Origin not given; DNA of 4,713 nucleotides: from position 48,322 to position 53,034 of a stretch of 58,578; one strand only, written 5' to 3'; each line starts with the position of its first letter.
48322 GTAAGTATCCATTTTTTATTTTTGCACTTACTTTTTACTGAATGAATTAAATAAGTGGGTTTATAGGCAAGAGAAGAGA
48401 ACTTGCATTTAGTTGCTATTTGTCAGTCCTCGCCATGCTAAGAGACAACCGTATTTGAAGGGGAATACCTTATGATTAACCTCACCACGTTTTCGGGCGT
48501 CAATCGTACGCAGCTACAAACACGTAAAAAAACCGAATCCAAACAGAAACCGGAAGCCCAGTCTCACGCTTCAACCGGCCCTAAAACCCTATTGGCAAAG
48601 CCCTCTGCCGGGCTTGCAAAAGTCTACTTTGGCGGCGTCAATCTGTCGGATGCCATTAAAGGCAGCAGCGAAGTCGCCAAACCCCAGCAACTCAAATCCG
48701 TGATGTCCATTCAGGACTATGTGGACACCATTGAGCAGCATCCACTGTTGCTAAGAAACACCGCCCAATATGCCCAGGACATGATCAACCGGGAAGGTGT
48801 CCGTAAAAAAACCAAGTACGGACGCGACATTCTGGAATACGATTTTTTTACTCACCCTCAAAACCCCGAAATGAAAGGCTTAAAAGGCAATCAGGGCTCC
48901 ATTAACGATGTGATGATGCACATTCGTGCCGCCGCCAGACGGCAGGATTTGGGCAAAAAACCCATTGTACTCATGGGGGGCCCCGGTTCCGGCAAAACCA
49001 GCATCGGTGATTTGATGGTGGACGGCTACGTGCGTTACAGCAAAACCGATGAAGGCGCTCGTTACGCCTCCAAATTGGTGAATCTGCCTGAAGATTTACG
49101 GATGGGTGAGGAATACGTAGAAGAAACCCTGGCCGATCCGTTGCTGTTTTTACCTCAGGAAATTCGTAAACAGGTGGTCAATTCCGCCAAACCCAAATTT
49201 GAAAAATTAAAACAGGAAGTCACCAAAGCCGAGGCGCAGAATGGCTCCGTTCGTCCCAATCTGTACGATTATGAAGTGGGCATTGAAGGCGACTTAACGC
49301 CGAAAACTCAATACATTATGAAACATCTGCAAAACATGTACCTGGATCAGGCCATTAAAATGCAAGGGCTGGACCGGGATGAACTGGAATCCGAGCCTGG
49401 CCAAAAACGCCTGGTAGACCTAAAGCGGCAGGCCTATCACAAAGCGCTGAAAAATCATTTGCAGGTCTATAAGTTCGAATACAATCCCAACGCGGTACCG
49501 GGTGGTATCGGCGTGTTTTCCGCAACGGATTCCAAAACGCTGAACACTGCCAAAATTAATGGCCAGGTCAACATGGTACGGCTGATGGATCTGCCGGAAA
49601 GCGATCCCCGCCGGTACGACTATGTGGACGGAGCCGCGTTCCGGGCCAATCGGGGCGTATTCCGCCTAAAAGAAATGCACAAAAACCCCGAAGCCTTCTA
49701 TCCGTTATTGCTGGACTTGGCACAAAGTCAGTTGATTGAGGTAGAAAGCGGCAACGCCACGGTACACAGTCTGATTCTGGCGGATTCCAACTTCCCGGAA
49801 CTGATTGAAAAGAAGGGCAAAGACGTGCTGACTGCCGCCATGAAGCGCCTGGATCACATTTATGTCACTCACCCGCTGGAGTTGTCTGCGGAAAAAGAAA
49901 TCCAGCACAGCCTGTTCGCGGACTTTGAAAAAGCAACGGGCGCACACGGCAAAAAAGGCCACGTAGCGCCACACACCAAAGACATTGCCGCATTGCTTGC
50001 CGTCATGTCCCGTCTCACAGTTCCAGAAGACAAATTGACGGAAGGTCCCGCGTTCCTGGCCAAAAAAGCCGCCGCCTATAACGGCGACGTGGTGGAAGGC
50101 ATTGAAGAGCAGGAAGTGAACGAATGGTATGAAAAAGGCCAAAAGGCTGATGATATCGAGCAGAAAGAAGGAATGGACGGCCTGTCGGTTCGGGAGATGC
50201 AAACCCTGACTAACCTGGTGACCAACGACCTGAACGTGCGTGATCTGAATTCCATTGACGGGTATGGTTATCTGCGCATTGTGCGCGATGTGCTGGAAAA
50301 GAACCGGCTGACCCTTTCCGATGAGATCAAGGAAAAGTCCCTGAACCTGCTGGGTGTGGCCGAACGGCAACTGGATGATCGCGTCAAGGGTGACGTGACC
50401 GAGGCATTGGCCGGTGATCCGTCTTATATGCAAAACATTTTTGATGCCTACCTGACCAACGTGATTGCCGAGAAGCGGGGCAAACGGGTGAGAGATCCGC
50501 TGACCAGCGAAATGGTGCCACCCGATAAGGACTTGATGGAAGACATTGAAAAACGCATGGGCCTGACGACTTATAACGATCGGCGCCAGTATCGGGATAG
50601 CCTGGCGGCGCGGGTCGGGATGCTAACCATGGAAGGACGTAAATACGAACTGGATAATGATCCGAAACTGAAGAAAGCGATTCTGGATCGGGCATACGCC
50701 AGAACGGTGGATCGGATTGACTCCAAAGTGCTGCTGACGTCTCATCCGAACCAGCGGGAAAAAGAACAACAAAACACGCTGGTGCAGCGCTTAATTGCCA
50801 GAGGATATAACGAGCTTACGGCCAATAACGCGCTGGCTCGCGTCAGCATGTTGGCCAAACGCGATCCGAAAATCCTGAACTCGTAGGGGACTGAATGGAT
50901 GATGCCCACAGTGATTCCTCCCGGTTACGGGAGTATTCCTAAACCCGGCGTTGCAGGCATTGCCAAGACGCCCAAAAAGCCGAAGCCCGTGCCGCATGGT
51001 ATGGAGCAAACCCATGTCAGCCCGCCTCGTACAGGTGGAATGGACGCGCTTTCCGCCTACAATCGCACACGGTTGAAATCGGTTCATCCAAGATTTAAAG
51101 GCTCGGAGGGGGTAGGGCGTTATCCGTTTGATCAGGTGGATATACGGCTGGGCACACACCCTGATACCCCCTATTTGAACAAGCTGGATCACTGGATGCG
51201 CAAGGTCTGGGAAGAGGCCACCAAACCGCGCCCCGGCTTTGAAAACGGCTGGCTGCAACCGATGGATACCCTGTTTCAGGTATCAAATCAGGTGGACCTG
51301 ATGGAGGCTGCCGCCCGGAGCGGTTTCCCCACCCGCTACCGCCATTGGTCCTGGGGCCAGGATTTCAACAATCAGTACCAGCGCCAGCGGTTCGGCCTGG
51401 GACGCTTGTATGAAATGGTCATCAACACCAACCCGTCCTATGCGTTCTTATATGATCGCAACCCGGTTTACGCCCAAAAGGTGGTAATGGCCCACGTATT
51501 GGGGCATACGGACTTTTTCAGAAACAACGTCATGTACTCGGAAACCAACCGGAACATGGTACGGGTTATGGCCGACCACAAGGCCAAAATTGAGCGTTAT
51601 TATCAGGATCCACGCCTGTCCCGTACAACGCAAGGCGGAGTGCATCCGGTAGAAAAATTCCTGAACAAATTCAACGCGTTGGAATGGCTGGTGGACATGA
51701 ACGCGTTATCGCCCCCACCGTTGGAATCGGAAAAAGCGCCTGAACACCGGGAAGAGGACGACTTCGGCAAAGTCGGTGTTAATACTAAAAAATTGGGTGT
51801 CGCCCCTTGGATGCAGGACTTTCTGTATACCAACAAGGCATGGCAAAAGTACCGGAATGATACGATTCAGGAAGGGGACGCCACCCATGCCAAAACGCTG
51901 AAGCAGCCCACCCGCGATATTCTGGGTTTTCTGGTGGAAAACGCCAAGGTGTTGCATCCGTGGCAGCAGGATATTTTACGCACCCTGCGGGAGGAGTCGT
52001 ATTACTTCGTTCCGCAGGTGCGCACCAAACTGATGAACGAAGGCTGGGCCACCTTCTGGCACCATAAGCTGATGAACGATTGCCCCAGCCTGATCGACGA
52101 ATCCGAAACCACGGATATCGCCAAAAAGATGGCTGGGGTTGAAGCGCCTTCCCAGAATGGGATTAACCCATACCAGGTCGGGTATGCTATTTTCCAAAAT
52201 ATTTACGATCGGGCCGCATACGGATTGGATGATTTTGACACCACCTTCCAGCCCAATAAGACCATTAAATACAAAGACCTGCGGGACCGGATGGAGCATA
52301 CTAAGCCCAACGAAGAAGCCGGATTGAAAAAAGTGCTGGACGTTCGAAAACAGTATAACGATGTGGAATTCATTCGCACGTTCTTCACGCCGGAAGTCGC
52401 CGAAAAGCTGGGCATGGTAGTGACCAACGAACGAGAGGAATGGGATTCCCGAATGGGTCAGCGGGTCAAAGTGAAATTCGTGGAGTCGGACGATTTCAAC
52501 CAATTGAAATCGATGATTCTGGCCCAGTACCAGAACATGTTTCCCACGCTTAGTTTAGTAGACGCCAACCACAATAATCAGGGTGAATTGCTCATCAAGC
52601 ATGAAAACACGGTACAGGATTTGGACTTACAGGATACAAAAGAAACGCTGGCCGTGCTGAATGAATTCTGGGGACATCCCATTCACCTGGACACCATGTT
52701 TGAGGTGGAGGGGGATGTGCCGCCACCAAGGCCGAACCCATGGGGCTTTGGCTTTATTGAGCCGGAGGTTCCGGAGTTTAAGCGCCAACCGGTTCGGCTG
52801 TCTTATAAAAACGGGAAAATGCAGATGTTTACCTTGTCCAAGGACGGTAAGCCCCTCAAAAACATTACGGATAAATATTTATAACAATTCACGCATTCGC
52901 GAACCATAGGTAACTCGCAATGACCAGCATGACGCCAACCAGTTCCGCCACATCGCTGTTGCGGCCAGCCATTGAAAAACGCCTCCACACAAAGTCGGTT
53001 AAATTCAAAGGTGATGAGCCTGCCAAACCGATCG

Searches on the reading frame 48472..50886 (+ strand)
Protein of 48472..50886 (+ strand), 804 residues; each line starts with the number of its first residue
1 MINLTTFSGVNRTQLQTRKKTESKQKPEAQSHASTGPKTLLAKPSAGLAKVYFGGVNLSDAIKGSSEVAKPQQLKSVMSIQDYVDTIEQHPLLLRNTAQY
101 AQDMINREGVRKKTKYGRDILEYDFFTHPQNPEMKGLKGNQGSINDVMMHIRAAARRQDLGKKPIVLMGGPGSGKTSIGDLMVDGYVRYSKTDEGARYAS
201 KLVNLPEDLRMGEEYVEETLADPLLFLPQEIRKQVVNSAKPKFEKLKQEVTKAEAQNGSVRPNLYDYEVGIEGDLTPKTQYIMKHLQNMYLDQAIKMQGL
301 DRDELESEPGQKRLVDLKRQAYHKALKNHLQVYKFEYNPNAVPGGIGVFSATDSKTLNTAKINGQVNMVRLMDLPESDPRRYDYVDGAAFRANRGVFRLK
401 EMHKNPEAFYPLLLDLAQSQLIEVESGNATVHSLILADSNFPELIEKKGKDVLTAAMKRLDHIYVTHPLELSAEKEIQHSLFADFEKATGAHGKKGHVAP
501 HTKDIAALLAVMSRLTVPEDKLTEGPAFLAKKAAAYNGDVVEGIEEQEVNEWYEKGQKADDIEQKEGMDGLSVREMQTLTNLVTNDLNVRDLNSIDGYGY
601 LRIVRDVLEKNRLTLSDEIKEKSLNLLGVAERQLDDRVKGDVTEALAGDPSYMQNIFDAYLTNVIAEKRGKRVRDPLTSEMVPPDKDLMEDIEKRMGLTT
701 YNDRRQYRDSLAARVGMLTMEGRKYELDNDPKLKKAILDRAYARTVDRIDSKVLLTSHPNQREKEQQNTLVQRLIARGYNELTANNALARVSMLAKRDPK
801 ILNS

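Call 3: search_protein_families(library=pfam, proteins=[window:48472-50886:+], max_evalue=10)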
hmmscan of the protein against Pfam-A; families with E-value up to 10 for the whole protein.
window:48472-50886:+ (804 aa): 4 families
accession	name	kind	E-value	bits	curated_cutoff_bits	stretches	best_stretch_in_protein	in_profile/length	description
PF06798.17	PrkA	-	1.6e-32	113.7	25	1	531-788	2-253/255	PrkA serine protein kinase C-terminal domain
PF08298.17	AAA_PrkA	-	1.6e-25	90.4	25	2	344-519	185-355/358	PrkA AAA domain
PF13245.12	AAA_19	-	0.007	17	25.1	1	155-190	4-39/134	AAA domain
PF05496.18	RuvB_N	-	0.14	12.3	27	1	139-182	11-53/159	Holliday junction DNA helicase RuvB P-loop domain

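Call 4: search_protein_families(library=ncbifam, proteins=[window:48472-50886:+], max_evalue=1)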
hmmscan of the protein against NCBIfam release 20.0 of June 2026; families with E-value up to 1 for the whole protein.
window:48472-50886:+ (804 aa): 5 families
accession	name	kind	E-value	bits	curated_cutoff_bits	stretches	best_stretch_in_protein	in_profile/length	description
NF011999.0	PRK15455.1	equivalog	2.5e-24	85.8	576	1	355-781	218-627/644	PrkA family serine protein kinase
TIGR00635.1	ruvB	equivalog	0.013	14.5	299.05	1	138-183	7-51/305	Holliday junction branch migration DNA helicase RuvB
NF000868.0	PRK00080.1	equivalog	0.053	12.4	282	1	134-182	24-71/330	Holliday junction branch migration DNA helicase RuvB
NF010552.0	PRK13946.1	equivalog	0.083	12.5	186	1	150-182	11-43/198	shikimate kinase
TIGR00212.1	hemC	equivalog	0.091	11.8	164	1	582-682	177-275/293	hydroxymethylbilane synthase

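Call 73: search_protein_families(library=padloc, proteins=[window:48472-50886:+], max_evalue=0.001)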
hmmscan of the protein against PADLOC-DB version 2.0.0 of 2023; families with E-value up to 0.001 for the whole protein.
window:48472-50886:+ (804 aa): 0 families

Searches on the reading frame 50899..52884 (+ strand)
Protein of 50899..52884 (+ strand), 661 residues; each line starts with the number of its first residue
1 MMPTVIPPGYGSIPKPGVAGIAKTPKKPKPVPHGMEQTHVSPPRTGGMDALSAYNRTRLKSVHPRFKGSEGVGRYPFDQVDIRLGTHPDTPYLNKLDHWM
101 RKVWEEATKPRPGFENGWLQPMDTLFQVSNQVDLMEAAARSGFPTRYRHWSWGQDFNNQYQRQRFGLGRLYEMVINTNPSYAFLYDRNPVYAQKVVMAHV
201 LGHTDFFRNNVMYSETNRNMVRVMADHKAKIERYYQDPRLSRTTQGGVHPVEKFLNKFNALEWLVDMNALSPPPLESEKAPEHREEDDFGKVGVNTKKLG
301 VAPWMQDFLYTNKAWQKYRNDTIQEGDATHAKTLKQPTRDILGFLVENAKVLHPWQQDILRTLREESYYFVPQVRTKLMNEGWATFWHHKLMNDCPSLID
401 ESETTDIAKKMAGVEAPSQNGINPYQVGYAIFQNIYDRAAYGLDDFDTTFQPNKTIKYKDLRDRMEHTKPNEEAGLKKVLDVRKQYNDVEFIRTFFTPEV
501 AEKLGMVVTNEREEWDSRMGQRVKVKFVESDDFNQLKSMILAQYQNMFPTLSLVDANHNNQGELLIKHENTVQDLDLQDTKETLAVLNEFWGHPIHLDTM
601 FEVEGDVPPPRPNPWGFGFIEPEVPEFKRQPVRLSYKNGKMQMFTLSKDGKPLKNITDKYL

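Call 3: search_protein_families(library=pfam, proteins=[window:50899-52884:+], max_evalue=10)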
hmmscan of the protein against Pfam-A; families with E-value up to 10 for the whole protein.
window:50899-52884:+ (661 aa): 3 families
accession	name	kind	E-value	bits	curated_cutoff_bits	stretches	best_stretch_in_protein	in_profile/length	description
PF04293.20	SpoVR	-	2.6e-92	310.1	27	1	119-546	23-404/407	SpoVR like protein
PF24755.2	SpoVR_C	-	1.4e-05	25.5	27.6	1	549-600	1-53/55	SpoVR-like C-terminal domain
PF02958.26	EcKL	-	0.92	9.2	22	1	199-219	215-235/294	Ecdysteroid kinase-like family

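Call 4: search_protein_families(library=ncbifam, proteins=[window:50899-52884:+], max_evalue=1)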
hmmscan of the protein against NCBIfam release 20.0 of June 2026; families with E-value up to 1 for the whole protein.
window:50899-52884:+ (661 aa): 1 family
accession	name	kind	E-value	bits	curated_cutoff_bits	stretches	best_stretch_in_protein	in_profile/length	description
NF008737.0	PRK11767.1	equivalog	1e-48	166.1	679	1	132-600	53-490/505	SpoVR family protein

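Call 73: search_protein_families(library=padloc, proteins=[window:50899-52884:+], max_evalue=0.001)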
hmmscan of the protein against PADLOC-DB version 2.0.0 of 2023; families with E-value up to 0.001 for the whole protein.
window:50899-52884:+ (661 aa): 0 families
